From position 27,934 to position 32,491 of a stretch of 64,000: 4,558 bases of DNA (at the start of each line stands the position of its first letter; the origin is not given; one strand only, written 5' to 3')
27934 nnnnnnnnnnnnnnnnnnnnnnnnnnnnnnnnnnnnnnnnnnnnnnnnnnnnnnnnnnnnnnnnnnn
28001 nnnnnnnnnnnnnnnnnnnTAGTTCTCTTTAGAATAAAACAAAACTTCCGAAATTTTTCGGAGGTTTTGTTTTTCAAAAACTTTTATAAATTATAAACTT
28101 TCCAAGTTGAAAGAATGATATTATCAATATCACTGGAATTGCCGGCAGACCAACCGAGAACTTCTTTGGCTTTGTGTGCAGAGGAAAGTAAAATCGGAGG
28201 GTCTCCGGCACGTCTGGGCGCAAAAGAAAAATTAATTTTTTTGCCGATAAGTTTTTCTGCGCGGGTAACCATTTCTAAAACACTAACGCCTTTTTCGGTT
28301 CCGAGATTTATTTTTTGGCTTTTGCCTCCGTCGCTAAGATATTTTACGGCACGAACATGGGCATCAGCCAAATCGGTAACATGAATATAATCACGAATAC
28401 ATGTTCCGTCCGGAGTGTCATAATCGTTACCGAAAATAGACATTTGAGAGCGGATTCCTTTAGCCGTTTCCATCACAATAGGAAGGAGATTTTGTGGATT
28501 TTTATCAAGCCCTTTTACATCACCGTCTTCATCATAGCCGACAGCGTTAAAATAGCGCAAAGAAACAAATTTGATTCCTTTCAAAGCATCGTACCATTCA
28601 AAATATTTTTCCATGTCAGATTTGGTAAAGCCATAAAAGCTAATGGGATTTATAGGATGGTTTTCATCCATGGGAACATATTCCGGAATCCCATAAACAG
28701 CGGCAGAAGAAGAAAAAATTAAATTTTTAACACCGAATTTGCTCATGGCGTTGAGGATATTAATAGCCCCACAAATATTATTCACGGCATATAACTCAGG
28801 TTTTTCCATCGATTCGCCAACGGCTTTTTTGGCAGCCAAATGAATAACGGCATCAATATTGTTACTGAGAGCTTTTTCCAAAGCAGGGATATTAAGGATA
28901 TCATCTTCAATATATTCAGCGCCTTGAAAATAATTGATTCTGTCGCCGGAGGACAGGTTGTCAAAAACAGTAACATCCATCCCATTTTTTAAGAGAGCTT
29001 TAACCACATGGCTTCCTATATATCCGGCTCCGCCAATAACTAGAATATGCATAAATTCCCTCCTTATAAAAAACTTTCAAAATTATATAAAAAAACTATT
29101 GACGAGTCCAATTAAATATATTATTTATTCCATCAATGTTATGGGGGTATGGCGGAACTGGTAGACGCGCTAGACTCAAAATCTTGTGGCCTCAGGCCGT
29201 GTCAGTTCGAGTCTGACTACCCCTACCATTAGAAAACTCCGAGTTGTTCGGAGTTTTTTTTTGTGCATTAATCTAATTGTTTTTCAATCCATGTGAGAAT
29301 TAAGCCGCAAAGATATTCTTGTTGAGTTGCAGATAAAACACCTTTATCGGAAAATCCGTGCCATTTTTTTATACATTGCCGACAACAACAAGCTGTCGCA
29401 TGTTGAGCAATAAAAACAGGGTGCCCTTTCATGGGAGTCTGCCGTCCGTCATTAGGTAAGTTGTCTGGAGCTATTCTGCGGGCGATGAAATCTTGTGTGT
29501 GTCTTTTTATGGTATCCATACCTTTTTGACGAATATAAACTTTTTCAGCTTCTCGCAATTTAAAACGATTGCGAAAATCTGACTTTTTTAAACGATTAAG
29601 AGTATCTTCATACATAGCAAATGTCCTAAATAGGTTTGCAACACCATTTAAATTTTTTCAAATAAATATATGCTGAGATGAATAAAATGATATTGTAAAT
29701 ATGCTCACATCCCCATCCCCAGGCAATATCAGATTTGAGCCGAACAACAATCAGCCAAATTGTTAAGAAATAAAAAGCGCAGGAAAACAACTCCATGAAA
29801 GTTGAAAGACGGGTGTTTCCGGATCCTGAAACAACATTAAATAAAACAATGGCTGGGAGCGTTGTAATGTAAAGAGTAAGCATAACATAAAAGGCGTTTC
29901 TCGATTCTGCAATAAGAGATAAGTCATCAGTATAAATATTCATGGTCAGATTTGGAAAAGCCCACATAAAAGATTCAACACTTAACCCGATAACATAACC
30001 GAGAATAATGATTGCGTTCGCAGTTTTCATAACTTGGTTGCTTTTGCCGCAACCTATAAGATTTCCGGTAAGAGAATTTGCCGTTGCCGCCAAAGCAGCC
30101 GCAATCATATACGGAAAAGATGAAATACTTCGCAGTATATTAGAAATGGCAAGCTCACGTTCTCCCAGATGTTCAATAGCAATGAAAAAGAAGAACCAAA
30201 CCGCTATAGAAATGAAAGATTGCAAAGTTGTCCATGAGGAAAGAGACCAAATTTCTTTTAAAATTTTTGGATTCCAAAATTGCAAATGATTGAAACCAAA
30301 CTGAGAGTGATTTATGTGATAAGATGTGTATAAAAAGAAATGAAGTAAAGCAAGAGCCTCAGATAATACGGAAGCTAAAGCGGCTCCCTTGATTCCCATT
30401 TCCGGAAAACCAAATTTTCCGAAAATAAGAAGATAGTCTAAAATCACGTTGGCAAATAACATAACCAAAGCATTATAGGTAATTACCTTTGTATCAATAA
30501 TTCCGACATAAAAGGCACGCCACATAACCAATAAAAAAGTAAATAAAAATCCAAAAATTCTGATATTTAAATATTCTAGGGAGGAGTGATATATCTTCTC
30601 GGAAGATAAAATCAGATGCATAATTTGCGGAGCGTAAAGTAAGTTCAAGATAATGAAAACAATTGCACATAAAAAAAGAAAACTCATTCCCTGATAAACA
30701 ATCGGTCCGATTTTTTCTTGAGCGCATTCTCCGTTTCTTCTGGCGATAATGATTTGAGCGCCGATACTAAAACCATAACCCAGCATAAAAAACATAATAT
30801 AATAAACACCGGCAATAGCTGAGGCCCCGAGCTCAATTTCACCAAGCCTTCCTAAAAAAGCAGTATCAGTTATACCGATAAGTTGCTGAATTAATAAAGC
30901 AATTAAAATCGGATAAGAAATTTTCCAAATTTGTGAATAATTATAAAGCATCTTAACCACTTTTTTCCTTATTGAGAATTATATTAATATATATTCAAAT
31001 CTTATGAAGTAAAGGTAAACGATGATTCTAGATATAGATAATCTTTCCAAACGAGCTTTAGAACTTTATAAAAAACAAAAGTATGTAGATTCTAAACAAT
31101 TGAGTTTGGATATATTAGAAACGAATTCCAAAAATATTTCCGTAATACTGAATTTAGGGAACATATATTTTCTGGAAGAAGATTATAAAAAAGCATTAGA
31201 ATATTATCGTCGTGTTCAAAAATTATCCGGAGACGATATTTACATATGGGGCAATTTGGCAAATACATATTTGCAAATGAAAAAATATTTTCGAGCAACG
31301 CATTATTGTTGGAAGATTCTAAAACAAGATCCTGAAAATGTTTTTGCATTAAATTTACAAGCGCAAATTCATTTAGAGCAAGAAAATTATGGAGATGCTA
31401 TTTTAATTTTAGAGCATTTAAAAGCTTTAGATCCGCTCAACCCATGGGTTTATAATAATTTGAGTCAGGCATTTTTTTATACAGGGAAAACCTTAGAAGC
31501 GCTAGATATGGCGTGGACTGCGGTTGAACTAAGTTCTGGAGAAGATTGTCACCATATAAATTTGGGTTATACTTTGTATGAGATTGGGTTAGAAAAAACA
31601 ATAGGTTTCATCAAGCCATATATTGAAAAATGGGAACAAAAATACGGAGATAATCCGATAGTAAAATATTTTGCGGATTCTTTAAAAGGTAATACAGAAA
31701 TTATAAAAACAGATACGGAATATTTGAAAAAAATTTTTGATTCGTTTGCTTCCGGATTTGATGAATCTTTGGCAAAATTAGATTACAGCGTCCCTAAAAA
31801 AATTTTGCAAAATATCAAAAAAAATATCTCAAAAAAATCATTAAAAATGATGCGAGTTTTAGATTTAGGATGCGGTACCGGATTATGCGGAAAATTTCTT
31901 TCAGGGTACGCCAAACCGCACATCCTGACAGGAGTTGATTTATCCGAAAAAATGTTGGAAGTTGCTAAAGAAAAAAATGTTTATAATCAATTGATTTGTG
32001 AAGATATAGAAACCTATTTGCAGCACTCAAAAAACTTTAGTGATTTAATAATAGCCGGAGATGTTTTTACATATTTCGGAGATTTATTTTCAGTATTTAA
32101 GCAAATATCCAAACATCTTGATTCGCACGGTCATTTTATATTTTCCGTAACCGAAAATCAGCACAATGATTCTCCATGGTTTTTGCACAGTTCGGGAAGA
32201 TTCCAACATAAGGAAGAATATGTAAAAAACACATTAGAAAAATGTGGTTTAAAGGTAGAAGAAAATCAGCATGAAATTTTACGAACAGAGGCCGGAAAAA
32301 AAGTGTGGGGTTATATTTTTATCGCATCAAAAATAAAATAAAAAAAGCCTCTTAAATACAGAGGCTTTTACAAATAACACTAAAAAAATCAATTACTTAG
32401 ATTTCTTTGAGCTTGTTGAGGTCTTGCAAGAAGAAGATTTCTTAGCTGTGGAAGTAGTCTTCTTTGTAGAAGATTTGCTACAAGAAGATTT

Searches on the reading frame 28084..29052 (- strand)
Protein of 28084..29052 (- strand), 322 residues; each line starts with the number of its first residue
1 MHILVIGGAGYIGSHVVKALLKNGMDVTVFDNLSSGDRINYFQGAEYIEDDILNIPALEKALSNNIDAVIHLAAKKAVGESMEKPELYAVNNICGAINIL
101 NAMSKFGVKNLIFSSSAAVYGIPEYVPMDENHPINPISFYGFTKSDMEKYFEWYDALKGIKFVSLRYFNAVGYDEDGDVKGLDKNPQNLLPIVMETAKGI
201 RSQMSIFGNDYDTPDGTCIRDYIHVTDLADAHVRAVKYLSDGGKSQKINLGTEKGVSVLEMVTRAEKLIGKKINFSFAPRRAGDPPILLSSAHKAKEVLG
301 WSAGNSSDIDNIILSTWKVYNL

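Call 44: search_protein_families(library=pfam, proteins=[window:28084-29052:-], max_evalue=0.01)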
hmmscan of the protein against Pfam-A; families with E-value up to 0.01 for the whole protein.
window:28084-29052:- (322 aa): 11 families
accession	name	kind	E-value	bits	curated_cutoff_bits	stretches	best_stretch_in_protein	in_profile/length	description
PF01370.27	Epimerase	-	4e-54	184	20.9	1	3-251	1-240/240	NAD dependent epimerase/dehydratase family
PF16363.11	GDP_Man_Dehyd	-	1.2e-48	166.7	27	1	4-303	1-321/332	GDP-mannose 4,6 dehydratase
PF01073.25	3Beta_HSD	-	1.9e-21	76.8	22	1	4-132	1-136/280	3-beta hydroxysteroid dehydrogenase/isomerase family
PF04321.23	RmlD_sub_bind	-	1.2e-13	51.3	27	1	1-150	1-135/287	RmlD substrate binding domain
PF13460.12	NAD_binding_10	-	1.3e-12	48.5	27.2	1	7-137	1-120/184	NAD(P)H-binding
PF02719.21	Polysacc_synt_2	-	2.5e-12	47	20.2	1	3-172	1-173/293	Polysaccharide biosynthesis protein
PF05368.20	NmrA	-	4.4e-08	33.5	27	1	2-116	4-107/298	NmrA-like family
PF07993.18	NAD_binding_4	-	1.2e-05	25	20.1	1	60-125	83-146/258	Male sterility protein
PF02254.24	TrkA_N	-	9.9e-05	23.1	23.8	1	5-73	2-70/116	TrkA-N domain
PF03435.24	Sacchrp_dh_NADP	-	0.0022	18.7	25.1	1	3-75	1-78/129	Saccharopine dehydrogenase NADP binding domain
PF00070.33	Pyr_redox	-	0.0086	17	22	0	4-33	2-31/82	Pyridine nucleotide-disulphide oxidoreductase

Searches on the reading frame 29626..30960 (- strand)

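Call 44: search_protein_families(library=pfam, proteins=[window:29626-30960:-], max_evalue=0.01)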
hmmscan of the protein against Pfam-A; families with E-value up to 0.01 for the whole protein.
window:29626-30960:- (444 aa): 1 family
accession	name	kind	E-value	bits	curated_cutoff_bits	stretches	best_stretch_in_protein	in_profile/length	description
PF01554.23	MatE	-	8.6e-39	133.2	24.9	2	17-177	1-161/161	MatE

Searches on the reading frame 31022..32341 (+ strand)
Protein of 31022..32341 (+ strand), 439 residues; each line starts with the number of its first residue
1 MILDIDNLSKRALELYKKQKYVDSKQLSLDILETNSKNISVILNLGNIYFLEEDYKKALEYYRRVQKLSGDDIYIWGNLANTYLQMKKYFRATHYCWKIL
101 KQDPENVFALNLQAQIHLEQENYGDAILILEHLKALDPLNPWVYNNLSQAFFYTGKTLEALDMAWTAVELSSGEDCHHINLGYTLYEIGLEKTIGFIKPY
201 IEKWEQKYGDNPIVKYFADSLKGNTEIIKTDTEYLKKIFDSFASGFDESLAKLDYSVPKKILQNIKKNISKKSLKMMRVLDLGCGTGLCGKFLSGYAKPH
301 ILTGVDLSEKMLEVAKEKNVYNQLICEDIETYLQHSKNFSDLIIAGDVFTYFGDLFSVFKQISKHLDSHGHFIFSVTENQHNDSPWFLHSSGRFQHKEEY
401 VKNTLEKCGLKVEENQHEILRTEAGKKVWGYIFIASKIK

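Call 44: search_protein_families(library=pfam, proteins=[window:31022-32341:+], max_evalue=0.01)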
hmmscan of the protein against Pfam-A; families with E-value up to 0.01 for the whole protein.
window:31022-32341:+ (439 aa): 31 families (the best 25 are shown)
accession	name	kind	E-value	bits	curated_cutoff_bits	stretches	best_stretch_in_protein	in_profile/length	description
PF08241.18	Methyltransf_11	-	2.4e-15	57.4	21.2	1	280-374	1-95/95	Methyltransferase domain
PF13649.12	Methyltransf_25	-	1.9e-14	54.6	27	1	279-370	1-97/97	Methyltransferase domain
PF00515.34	TPR_1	-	2.6e-14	52.8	27.8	2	43-69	5-31/34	Tetratricopeptide repeat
PF13431.12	TPR_17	-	5.3e-14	51.7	24.4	1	95-127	1-33/34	Tetratricopeptide repeat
PF07719.23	TPR_2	-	9.6e-14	50.7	27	1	43-71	5-33/34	Tetratricopeptide repeat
PF13847.12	Methyltransf_31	-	7.8e-13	48.8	27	1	275-378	3-113/145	Methyltransferase domain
PF08242.18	Methyltransf_12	-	1e-11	45.8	30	1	280-372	1-98/98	Methyltransferase domain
PF13489.12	Methyltransf_23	-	8.7e-11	42.3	27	1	260-389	8-131/164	Methyltransferase domain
PF14559.12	TPR_19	-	1e-09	39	25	2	50-116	2-68/68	Tetratricopeptide repeat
PF13424.12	TPR_12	-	2.1e-09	37.9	30.1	1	41-89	4-61/77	Tetratricopeptide repeat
PF13428.12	TPR_14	-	5.5e-09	36.3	23.5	1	43-81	5-43/44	Tetratricopeptide repeat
PF13374.12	TPR_10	-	1.8e-08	34.6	27.5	0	42-65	5-28/42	Tetratricopeptide repeat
PF13181.12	TPR_8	-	1.8e-08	34.4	25.7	1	41-71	3-33/34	Tetratricopeptide repeat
PF12895.13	ANAPC3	-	3.9e-08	33.9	27.2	1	79-132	29-81/82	Anaphase-promoting complex, cyclosome, subunit 3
PF13414.12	TPR_11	-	9.6e-08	32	26.8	1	46-86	1-41/42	TPR repeat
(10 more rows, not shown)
